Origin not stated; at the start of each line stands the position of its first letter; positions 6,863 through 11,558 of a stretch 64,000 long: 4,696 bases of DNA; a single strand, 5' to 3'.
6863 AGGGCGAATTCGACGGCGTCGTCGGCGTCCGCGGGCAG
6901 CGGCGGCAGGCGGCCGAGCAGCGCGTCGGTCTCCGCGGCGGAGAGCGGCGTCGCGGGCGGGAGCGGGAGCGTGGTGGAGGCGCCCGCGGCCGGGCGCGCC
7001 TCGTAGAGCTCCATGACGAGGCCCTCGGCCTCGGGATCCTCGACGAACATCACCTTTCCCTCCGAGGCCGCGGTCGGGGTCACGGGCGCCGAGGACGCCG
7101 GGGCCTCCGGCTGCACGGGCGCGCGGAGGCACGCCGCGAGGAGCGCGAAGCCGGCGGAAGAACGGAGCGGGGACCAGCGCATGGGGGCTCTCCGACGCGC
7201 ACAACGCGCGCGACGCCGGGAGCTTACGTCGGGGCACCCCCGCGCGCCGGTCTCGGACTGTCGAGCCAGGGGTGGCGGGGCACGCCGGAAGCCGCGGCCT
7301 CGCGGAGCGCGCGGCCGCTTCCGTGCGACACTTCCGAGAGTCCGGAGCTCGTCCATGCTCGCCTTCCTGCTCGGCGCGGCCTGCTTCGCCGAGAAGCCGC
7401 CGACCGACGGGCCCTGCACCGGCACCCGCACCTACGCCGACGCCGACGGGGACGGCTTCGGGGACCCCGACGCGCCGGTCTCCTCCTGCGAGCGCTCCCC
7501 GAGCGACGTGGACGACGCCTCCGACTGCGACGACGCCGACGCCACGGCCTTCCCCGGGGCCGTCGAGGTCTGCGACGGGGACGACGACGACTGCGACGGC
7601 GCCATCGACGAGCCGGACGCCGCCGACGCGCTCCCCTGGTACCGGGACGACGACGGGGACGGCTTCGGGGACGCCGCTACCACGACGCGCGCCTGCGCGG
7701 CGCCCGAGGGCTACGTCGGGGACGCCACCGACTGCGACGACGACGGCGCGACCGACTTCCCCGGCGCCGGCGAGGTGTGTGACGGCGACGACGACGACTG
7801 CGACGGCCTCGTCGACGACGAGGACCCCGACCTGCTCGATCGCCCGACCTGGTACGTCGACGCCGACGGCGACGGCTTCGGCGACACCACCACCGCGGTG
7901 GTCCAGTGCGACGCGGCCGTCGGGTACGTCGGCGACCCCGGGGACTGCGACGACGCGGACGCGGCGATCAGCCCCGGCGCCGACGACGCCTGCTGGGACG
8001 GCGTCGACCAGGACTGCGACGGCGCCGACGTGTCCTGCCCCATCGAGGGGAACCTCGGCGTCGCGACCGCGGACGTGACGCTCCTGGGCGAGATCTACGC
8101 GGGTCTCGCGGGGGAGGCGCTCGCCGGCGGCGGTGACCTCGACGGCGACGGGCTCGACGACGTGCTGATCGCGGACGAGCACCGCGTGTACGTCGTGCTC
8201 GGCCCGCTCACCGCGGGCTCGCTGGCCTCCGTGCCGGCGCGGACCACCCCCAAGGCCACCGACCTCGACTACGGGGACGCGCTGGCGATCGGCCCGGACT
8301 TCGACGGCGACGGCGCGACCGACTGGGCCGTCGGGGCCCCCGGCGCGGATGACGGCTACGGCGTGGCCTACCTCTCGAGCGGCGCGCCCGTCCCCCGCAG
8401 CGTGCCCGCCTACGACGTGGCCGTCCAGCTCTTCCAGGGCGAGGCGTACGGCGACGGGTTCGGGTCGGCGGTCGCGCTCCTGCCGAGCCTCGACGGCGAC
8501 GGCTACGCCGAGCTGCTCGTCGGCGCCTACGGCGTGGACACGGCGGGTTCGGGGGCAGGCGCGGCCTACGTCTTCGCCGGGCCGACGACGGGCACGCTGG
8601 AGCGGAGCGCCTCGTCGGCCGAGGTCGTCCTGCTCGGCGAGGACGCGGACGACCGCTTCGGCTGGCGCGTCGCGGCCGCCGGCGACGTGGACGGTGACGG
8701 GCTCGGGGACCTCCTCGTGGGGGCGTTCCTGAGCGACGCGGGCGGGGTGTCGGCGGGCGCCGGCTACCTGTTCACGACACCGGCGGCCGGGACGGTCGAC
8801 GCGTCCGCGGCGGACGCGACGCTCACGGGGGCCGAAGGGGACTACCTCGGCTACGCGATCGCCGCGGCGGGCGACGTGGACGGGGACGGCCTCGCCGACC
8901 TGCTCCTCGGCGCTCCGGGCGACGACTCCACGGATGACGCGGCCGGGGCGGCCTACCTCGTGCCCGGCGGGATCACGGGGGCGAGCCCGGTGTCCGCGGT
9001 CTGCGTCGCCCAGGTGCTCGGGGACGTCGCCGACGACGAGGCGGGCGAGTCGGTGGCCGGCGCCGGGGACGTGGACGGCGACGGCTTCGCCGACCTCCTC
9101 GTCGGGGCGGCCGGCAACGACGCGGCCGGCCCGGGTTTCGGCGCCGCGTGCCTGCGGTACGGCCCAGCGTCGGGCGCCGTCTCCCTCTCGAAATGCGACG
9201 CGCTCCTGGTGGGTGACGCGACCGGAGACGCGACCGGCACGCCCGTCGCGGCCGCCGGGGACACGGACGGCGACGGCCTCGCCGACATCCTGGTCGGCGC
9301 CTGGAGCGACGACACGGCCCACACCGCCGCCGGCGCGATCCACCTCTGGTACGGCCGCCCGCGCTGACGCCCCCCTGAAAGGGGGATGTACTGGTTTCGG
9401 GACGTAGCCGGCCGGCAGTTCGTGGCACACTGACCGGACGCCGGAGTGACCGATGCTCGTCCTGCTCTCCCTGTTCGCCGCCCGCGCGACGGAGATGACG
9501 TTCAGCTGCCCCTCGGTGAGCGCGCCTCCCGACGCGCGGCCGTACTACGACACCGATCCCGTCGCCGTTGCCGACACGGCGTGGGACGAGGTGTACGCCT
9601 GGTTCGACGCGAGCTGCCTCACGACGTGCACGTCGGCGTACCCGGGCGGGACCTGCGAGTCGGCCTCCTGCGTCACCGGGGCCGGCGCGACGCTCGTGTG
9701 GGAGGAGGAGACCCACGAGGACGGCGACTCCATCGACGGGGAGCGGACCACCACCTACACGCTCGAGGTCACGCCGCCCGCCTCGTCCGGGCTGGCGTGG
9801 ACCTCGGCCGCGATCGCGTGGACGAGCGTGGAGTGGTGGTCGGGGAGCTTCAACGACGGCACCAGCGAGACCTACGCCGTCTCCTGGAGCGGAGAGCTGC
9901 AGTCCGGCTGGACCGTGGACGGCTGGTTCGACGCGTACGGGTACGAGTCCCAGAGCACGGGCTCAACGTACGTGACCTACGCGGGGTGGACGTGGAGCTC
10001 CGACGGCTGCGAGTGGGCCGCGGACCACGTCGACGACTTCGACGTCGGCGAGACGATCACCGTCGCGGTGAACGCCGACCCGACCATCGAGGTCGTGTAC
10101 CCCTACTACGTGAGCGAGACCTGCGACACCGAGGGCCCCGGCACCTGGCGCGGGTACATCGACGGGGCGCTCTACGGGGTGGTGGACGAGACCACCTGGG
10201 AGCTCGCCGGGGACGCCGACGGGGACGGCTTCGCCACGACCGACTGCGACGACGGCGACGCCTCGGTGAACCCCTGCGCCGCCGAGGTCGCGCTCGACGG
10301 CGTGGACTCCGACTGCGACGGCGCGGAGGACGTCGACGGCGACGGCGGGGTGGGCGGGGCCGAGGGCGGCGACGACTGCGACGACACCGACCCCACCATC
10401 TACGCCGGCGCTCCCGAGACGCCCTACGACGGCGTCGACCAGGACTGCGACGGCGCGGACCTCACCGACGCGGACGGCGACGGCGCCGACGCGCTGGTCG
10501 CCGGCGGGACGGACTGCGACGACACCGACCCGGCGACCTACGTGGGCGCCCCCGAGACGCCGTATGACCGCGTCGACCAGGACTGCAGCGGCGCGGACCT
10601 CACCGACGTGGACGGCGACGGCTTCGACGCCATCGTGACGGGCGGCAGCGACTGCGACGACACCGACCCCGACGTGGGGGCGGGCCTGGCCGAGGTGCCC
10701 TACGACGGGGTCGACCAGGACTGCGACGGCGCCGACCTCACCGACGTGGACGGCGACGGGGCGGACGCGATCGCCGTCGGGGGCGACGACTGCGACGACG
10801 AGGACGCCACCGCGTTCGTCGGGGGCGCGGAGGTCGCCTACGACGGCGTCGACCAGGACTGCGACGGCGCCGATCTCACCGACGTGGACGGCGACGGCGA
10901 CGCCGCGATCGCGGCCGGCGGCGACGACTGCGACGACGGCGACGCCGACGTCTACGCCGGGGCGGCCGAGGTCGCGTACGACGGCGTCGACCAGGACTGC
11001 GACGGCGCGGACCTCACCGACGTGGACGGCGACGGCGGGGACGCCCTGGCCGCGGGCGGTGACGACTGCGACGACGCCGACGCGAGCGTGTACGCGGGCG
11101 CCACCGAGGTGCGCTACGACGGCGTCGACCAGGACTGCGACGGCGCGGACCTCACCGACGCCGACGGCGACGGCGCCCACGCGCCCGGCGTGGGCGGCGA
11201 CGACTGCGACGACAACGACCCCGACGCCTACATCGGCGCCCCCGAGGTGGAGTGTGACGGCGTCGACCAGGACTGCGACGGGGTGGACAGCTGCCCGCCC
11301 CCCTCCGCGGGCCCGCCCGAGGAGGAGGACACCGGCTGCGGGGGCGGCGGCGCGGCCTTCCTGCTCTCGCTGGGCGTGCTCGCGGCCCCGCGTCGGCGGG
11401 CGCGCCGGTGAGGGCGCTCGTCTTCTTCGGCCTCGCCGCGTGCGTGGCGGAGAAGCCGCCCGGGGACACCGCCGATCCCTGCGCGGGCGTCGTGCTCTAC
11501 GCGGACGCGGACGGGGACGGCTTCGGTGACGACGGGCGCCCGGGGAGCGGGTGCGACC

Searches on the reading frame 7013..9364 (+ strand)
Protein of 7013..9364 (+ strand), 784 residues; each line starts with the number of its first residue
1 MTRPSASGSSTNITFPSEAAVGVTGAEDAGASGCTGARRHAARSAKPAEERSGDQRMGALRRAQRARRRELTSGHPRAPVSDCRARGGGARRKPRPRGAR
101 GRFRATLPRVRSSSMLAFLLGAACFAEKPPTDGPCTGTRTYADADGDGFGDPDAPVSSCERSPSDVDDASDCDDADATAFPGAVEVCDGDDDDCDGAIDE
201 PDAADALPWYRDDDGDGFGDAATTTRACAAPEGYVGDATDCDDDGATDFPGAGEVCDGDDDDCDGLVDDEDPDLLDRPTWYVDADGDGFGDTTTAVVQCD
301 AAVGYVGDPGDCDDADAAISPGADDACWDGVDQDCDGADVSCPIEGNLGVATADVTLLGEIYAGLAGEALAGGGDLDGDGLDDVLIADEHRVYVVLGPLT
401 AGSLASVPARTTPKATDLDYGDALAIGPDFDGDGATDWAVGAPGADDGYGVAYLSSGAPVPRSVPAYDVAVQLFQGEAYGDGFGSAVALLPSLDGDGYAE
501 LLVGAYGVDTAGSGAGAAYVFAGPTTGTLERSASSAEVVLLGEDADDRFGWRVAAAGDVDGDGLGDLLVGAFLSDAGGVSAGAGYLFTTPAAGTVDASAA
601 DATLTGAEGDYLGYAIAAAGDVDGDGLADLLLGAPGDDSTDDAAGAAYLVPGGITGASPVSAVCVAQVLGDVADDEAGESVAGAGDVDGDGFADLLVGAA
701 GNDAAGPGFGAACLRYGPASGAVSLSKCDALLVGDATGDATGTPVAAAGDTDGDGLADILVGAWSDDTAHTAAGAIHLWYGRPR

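Call 36: search_protein_families(library=pfam, proteins=[window:7013-9364:+])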
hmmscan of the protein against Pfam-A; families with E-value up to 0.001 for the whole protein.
window:7013-9364:+ (784 aa): 4 families
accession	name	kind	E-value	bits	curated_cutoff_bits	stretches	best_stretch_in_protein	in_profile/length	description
PF01839.29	FG-GAP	-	6.2e-29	99.8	22.1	5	613-649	2-36/37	FG-GAP repeat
PF11617.13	Cu-binding_MopE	-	3.7e-20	72.3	27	2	171-200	1-30/30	Putative metal-binding motif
PF13517.12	FG-GAP_3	-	4.8e-11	43.5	26.9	2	375-440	1-61/61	FG-GAP-like repeat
PF14312.12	FG-GAP_2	-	3e-06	27.8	23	1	479-521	14-49/49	FG-GAP repeat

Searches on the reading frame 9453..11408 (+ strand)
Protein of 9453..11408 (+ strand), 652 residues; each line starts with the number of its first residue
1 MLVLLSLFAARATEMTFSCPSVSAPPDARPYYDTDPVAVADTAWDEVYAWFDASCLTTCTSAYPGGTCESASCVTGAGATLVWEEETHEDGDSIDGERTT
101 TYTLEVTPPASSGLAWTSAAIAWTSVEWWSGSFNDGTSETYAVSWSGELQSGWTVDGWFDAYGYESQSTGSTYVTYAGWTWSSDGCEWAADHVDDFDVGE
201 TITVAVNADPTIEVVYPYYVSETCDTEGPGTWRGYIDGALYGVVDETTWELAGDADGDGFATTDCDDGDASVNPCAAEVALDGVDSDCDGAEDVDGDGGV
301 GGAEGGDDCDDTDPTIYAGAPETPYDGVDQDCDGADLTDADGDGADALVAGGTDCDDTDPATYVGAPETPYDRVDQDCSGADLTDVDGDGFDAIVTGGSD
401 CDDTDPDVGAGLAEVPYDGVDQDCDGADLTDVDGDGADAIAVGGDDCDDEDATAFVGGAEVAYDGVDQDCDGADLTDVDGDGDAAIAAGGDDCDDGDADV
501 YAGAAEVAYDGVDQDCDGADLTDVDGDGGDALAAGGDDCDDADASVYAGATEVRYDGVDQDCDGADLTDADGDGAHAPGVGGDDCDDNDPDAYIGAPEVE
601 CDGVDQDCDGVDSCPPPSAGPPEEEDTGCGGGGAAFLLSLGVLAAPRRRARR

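Call 36: search_protein_families(library=pfam, proteins=[window:9453-11408:+])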
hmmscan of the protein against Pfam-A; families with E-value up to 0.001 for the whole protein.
window:9453-11408:+ (652 aa): 1 family
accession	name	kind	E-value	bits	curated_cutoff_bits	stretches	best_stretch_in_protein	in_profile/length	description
PF11617.13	Cu-binding_MopE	-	3.8e-61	203.4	27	8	538-565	1-27/30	Putative metal-binding motif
